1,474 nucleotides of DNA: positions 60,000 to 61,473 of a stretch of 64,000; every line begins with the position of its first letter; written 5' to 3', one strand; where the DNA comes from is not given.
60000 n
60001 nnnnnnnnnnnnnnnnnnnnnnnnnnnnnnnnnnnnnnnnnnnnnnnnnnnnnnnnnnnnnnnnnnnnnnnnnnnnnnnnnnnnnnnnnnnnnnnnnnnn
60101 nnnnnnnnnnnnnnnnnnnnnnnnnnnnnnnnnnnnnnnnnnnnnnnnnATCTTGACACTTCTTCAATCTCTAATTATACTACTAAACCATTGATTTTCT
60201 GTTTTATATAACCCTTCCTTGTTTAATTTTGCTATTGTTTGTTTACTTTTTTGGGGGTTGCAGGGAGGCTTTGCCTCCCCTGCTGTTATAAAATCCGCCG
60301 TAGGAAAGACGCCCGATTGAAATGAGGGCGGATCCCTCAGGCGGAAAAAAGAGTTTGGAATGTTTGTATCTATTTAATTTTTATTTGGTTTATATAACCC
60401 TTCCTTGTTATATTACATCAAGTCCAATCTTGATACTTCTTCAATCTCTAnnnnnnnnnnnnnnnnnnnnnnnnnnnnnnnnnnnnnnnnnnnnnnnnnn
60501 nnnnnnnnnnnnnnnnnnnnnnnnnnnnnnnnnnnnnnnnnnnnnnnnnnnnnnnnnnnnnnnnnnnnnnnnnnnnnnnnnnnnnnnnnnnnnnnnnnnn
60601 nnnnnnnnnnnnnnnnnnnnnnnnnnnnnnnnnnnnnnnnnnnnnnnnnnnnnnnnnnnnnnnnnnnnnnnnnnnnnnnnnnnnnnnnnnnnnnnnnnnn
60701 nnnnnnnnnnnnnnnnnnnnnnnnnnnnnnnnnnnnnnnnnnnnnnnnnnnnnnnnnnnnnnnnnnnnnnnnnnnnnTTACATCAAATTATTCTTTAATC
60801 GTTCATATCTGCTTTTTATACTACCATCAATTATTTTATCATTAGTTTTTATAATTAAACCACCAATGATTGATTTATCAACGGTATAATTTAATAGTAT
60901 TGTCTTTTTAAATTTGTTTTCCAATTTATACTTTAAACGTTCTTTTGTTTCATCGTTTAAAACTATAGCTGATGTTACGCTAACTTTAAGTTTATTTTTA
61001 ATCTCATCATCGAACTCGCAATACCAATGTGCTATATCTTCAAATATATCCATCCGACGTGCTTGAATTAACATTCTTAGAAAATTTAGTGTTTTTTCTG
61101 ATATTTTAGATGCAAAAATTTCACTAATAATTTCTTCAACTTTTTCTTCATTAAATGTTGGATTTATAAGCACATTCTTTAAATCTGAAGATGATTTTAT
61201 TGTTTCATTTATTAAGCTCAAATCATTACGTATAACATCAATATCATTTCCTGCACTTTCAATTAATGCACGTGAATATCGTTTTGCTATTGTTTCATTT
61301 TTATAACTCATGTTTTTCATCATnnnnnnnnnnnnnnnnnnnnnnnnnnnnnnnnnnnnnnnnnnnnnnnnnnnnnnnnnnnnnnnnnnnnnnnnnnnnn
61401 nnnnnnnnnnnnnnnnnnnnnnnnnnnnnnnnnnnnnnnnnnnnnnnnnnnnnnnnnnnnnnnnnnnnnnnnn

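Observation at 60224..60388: Compact GC-rich module (H1 hairpin, AT spacer, motif M) recurs in three loci with compensatory changes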

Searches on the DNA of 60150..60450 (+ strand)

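Call 15: search_rna_families(source=window, start=60150, end=60450, threshold=evalue, max_evalue=10, show_alignments=3)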
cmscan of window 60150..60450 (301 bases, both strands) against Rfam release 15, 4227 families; matches with E-value up to 10: 4.
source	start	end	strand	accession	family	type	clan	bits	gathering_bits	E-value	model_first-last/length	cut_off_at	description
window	60246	60308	+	RF02937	Clostridiales-2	Gene; sRNA;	-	19.6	58.6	0.025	1-82/82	no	Clostridiales-2 RNA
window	60305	60393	-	RF00616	LhrC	Gene; sRNA;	CL00114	19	110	1.5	1-111/111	no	Listeria LhrC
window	60334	60395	-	RF01504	Afu_254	Gene; sRNA;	-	13.6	60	8.4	1-158/158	no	A. fumigatus sRNA Afu_254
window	60323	60406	+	RF02143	HYMAI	Gene; lncRNA;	-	9.7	80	9.8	159-241/241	no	Hydatidiform mole associated and imprinted conserved region 1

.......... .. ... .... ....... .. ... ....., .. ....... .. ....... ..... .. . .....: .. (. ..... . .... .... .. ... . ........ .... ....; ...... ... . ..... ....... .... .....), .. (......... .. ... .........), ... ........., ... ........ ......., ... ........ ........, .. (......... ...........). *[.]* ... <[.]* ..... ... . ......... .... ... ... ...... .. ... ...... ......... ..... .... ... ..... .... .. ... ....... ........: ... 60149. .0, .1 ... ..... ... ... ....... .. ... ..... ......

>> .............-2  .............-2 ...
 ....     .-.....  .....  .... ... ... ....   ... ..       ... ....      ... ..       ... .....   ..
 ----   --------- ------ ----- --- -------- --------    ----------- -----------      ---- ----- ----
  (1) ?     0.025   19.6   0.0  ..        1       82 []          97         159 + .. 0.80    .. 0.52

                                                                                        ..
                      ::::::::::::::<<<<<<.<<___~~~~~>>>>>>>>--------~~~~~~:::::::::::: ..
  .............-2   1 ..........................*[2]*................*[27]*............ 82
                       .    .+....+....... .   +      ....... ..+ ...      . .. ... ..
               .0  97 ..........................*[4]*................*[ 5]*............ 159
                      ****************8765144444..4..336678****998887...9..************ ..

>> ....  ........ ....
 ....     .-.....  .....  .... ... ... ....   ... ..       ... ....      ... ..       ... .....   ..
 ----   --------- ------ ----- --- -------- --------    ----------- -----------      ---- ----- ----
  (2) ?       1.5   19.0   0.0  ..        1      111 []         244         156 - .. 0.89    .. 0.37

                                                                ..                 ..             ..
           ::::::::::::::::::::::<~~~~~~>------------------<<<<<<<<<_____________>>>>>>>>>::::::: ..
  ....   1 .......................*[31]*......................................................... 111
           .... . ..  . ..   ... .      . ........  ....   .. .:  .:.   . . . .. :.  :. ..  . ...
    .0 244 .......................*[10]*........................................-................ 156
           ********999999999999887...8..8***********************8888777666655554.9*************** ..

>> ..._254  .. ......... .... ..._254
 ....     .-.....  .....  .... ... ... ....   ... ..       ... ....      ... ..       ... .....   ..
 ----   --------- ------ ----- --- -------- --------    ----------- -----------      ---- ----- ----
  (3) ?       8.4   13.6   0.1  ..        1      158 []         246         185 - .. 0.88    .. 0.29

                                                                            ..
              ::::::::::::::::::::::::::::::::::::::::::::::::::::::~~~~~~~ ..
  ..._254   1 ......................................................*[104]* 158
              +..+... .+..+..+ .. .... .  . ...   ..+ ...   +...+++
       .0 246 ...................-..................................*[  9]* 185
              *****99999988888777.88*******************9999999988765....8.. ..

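Call 39: search_dna_similar(query=window:60224-60400:+, collection=phages, mode=distant, max_evalue=0.01)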
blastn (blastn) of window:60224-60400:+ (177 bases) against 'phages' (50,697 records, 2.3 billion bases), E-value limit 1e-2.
No match.

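Call 40: search_dna_similar(query=window:60224-60400:+, collection=plasmids, mode=distant, max_evalue=0.01)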
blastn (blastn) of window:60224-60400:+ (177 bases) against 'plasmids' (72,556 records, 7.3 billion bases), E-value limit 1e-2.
No match.

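Call 59: build_rna_model(alignment_id=A1, structure=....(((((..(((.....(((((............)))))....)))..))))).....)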
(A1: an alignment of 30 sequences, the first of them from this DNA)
Model R1 built from alignment A1 (30 sequences, 60 columns); structure: as given.
model positions 59; base pairs 13; branch points 0; effective number of sequences 2.63; information 0.946 bits per position. Calibrated on 0.2 Mb of random sequence (short: E-values are rough).
structure used (alignment columns):
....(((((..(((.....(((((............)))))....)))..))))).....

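Call 60: search_with_rna_model(model_id=R1, source=window, max_evalue=10, show_alignments=8)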
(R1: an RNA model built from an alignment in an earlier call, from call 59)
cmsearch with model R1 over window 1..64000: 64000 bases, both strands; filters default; matches with E-value up to 10: 5.
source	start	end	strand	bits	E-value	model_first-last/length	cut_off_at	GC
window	26347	26405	+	85.2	1.2e-23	1-59/59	no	0.56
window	60291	60349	+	85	1.4e-23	1-59/59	no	0.54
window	22259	22300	-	41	4.4e-10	8-51/59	no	0.5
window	21970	21994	-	12.6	0.22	1-59/59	no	0.6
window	43998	44010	+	9.5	1.9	24-36/59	no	0.46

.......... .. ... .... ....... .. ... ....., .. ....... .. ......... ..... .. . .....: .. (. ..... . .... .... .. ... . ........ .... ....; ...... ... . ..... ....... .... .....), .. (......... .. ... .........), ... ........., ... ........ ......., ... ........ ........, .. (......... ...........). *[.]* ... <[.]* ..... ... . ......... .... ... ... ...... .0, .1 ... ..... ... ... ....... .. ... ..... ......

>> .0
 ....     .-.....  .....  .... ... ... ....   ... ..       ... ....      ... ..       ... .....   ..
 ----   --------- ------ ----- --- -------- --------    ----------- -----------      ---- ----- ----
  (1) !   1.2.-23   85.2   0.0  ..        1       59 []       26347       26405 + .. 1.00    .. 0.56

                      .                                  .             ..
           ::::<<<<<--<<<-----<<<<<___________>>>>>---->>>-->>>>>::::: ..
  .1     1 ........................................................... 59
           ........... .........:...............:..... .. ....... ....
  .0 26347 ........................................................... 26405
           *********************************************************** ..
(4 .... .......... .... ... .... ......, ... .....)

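Call 61: search_with_rna_model(model_id=R1, sources=[L007, L008, L009, L010, L011, L012, L013, L014, L015, L016, L017, L018, L019, L020, L022, L023, L024, L025, L026, L027, L028, L029, L030, L031, L032, L033, L034, L035, L036, L037, L038, L039, L040, L041, L042, L043, L045, L046, L048, L049, L050, L051, L052, L053, L055, L057, L058, L059, L060, L061, L062, L074, L075, L077, L078, L079, L080, L082, L083, L085, L086, L087, L088, L089, L090, L091, L092], max_evalue=0.01, make_alignment=true)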
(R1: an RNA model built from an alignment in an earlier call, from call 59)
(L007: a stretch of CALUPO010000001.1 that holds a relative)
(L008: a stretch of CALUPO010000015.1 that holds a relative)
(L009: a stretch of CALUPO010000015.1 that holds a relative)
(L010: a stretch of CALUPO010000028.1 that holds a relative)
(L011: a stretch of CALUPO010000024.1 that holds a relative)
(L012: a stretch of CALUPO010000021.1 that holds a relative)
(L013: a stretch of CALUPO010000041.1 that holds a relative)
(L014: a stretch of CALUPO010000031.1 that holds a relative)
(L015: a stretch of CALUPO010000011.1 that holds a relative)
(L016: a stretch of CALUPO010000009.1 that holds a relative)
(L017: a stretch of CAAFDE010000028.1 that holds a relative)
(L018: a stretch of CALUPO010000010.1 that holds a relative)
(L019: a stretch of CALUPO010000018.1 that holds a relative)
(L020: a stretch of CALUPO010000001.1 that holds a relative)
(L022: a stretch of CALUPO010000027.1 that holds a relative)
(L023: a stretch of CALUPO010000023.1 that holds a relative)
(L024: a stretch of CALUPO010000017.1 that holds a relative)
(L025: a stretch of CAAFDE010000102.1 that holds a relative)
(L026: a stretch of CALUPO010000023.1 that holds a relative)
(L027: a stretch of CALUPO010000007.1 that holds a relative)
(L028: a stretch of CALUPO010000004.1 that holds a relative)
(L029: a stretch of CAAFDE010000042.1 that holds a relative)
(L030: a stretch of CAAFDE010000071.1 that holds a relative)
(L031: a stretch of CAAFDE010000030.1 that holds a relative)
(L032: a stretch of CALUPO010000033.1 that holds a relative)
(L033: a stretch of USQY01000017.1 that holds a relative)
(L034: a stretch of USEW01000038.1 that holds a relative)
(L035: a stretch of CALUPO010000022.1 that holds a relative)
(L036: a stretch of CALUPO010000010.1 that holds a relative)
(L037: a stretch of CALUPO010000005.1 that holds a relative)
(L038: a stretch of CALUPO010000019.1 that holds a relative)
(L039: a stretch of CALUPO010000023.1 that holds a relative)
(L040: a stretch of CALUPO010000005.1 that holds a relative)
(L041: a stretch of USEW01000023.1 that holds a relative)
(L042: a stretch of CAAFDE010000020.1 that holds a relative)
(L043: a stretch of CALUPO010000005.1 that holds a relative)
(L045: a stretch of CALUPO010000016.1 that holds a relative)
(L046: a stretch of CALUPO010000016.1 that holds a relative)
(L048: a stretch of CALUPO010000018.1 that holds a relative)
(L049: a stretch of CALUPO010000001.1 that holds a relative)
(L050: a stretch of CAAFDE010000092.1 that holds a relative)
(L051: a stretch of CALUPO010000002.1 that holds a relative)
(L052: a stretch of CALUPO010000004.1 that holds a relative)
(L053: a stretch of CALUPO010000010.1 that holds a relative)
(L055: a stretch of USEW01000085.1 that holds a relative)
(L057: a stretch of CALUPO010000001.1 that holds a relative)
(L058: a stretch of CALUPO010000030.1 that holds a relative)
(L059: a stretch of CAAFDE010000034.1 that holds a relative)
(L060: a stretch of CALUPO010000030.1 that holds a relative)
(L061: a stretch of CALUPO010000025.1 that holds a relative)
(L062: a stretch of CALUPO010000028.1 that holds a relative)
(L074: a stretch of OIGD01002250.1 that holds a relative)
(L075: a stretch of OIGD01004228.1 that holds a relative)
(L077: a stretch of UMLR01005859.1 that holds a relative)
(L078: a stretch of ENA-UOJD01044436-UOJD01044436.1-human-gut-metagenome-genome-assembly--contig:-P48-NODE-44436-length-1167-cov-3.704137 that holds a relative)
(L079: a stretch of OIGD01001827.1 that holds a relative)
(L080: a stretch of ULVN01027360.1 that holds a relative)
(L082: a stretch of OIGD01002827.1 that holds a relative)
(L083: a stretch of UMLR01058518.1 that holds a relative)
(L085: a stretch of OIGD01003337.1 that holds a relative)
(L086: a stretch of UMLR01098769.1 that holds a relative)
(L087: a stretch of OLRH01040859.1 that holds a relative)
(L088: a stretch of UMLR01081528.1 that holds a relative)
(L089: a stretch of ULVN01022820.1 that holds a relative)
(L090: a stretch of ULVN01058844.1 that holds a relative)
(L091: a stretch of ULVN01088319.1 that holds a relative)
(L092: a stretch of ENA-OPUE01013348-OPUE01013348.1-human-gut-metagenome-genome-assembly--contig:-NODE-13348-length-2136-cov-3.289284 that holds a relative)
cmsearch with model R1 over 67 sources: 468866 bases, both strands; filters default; matches with E-value up to 0.01: 82.
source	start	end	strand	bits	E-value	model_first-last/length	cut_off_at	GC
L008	498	556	+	90.1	2.9e-24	1-59/59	no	0.54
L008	1023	1081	+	90.1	2.9e-24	1-59/59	no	0.54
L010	413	471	+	90.1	2.9e-24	1-59/59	no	0.54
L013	4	62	+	90.1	2.9e-24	1-59/59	no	0.54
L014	1509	1567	+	90.1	2.9e-24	1-59/59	no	0.54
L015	2174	2232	+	90.1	2.9e-24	1-59/59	no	0.54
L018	710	768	+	90.1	2.9e-24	1-59/59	no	0.54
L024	1909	1967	-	90.1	2.9e-24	1-59/59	no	0.54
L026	673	731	+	90.1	2.9e-24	1-59/59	no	0.54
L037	669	727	+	90.1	2.9e-24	1-59/59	no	0.54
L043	4967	5025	+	90.1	2.9e-24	1-59/59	no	0.54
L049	1843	1901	+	90.1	2.9e-24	1-59/59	no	0.54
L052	6512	6570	-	90.1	2.9e-24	1-59/59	no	0.54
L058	5240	5298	+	90.1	2.9e-24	1-59/59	no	0.54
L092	1213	1271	+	90.1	2.9e-24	1-59/59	no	0.54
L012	1247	1305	+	89.8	3.6e-24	1-59/59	no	0.54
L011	7720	7778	+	89.7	3.8e-24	1-59/59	no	0.56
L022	1356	1414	-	89.7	3.8e-24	1-59/59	no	0.56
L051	6957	7015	+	89.7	3.8e-24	1-59/59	no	0.56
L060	232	290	-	89.7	3.8e-24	1-59/59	no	0.56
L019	5699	5757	-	88.9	6.7e-24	1-59/59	no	0.56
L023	7716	7774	-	88.9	6.7e-24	1-59/59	no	0.56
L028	273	331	-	88.9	6.7e-24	1-59/59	no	0.56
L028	703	761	-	88.9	6.7e-24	1-59/59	no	0.56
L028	7105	7163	+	88.9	6.7e-24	1-59/59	no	0.56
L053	206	264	+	88.9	6.7e-24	1-59/59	no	0.56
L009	896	954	+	88.6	8.3e-24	1-59/59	no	0.56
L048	653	711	+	88.3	1.1e-23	1-59/59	no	0.54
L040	3244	3302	+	87.6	1.7e-23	1-59/59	no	0.53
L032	1961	2019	-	87.2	2.3e-23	1-59/59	no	0.54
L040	2557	2615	+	87.2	2.3e-23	1-59/59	no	0.54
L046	46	104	-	87.2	2.3e-23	1-59/59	no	0.54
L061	3555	3613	-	87.2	2.3e-23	1-59/59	no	0.54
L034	2581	2639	-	86.9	2.7e-23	1-59/59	no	0.56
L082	10581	10639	-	86.9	2.7e-23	1-59/59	no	0.56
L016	1570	1628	+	86.9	2.9e-23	1-59/59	no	0.53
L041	4383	4441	-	86.8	2.9e-23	1-59/59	no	0.59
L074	2610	2668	-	86.8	2.9e-23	1-59/59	no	0.59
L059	217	275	+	86.5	3.7e-23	1-59/59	no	0.49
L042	7387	7445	-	86.2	4.5e-23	1-59/59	no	0.51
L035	893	951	+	86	5.3e-23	1-59/59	no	0.56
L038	6289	6347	+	86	5.3e-23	1-59/59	no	0.56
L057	6738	6796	+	86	5.3e-23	1-59/59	no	0.56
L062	2725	2783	-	86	5.3e-23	1-59/59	no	0.56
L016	991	1049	+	85.9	5.5e-23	1-59/59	no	0.56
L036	6832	6890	-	85.7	6.6e-23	1-59/59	no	0.56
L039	223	281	-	85.4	8.2e-23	1-59/59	no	0.53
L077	73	131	+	85.3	8.7e-23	1-59/59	no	0.47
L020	1611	1669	-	85.1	1e-22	1-59/59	no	0.51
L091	3140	3198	-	85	1.1e-22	1-59/59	no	0.54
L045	2223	2281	-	84.5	1.6e-22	1-59/59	no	0.54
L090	52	110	+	84.1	2e-22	1-59/59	no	0.47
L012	1847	1905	+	84.1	2e-22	1-59/59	no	0.54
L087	654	712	+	83.8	2.5e-22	1-59/59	no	0.58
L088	878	937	-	83.2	3.8e-22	1-59/59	no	0.48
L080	3810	3869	-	83.1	3.9e-22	1-59/59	no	0.48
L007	5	63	+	82.8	5.1e-22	1-59/59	no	0.54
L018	7611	7669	+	82.8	5.1e-22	1-59/59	no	0.54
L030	3006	3065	-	82.3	7e-22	1-59/59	no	0.48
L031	3453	3512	-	82.3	7e-22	1-59/59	no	0.48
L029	2676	2734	-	81.5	1.2e-21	1-59/59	no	0.56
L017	16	75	+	81.4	1.4e-21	1-59/59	no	0.5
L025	5882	5941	-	80.5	2.6e-21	1-59/59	no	0.52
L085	4356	4414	-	76.7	3.6e-20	1-59/59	no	0.49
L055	6269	6327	+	75.4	9.2e-20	1-59/59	no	0.54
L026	4375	4433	+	75.4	9.4e-20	1-59/59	no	0.56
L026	4503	4561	+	75.4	9.4e-20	1-59/59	no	0.56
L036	6538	6596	-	73.7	3e-19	1-59/59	no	0.49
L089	259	317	+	72.7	6.2e-19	1-59/59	no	0.46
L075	6143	6201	-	71.5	1.4e-18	1-59/59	no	0.54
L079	493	551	-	71.3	1.7e-18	1-59/59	no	0.53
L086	737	795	+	67.8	2e-17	1-59/59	no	0.44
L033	1741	1799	+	67.5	2.5e-17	1-59/59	no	0.53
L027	3487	3541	+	54.6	2.1e-13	1-59/59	no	0.47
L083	1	51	-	49.8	6.2e-12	1-49/59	3'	0.51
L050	3799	3840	-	45.2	1.7e-10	9-50/59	no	0.52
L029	16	58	-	41.3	2.6e-09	9-50/59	no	0.49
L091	3383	3437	-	39.4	1e-08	1-59/59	no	0.47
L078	867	909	-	35.8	1.3e-07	9-50/59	no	0.49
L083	11964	12022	-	34.1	4e-07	1-59/59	no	0.56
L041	4686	4745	-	30.3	5.9e-06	1-59/59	no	0.6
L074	2913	2972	-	30.3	5.9e-06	1-59/59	no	0.6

Alignment A2: 82 matches aligned to the model, 62 columns, each read 5' to 3' on its own strand. Consensus structure (alignment columns), stored with it:
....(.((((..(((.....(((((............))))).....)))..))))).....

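Call 71: search_with_rna_model(model_id=R1, sources=[L021, L044, L047, L054, L056, L063, L076, L081, L084], max_evalue=10)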
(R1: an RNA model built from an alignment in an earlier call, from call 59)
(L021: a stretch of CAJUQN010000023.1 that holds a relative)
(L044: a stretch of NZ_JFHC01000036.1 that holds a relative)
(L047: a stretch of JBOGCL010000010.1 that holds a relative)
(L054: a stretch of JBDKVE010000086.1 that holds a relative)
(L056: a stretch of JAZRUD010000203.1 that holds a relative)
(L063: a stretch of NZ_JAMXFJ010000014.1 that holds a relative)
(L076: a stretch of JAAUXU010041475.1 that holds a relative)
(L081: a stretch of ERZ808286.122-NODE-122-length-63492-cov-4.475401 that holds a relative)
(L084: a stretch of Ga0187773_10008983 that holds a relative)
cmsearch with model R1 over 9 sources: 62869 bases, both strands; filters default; matches with E-value up to 10: 2.
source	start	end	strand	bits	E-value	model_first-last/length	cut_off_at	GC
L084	858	907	-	15.7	0.023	1-59/59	no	0.3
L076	2398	2440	-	9.9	1.4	10-49/59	no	0.49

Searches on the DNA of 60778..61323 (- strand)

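Call 53: search_rna_families(source=L003, start=10640, end=10860, threshold=evalue, max_evalue=10, show_alignments=2)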
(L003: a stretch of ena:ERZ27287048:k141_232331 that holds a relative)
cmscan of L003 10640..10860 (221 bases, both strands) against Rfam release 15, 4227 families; matches with E-value up to 10: 12.
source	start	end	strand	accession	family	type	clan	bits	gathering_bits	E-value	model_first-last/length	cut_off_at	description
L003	10742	10807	-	RF02937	Clostridiales-2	Gene; sRNA;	-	27.7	58.6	7.5e-05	1-82/82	no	Clostridiales-2 RNA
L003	10727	10801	+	RF02029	sraA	Gene; sRNA;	-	21.7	56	0.27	1-95/95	no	sraA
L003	10762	10795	-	RF01798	g2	Gene;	-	16.9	70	1.4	1-67/67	no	G2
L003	10767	10793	-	RF00243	traJ_5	Cis-reg;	CL00016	15.8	50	3.6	44-70/109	no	traJ 5' UTR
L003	10762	10798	-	RF03880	mir-1684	Gene; miRNA;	-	14.8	60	2.5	1-87/87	no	mir-1684 microRNA precursor family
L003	10656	10714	+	RF01504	Afu_254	Gene; sRNA;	-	14.2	60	4.6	1-158/158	no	A. fumigatus sRNA Afu_254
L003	10765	10820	+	RF01726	SAM-II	Cis-reg; riboswitch;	-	13.6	44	4.2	1-60/60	no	SAM-II riboswitch aptamer (SAM-II long loop)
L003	10767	10793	-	RF03261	mir-1759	Gene; miRNA;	-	13.6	58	8.1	1-75/75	no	mir-1759 microRNA precursor family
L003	10769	10821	+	RF01078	PK-PYVV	Cis-reg;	-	13.4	65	5.3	1-58/58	no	3'-terminal pseudoknot in PYVV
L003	10764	10789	-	RF01785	blv_FSE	Cis-reg; frameshift_element;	-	13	34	6.7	1-27/27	no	ribosomal frameshift site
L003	10640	10791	+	RF01412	BsrG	Gene; sRNA;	-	12.8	55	0.48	94-259/259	5'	BsrG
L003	10757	10792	-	RF01257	snR31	Gene; snRNA; snoRNA; HACA-box;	CL00026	10.5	45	7.3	150-187/223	no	Small nucleolar RNA snR31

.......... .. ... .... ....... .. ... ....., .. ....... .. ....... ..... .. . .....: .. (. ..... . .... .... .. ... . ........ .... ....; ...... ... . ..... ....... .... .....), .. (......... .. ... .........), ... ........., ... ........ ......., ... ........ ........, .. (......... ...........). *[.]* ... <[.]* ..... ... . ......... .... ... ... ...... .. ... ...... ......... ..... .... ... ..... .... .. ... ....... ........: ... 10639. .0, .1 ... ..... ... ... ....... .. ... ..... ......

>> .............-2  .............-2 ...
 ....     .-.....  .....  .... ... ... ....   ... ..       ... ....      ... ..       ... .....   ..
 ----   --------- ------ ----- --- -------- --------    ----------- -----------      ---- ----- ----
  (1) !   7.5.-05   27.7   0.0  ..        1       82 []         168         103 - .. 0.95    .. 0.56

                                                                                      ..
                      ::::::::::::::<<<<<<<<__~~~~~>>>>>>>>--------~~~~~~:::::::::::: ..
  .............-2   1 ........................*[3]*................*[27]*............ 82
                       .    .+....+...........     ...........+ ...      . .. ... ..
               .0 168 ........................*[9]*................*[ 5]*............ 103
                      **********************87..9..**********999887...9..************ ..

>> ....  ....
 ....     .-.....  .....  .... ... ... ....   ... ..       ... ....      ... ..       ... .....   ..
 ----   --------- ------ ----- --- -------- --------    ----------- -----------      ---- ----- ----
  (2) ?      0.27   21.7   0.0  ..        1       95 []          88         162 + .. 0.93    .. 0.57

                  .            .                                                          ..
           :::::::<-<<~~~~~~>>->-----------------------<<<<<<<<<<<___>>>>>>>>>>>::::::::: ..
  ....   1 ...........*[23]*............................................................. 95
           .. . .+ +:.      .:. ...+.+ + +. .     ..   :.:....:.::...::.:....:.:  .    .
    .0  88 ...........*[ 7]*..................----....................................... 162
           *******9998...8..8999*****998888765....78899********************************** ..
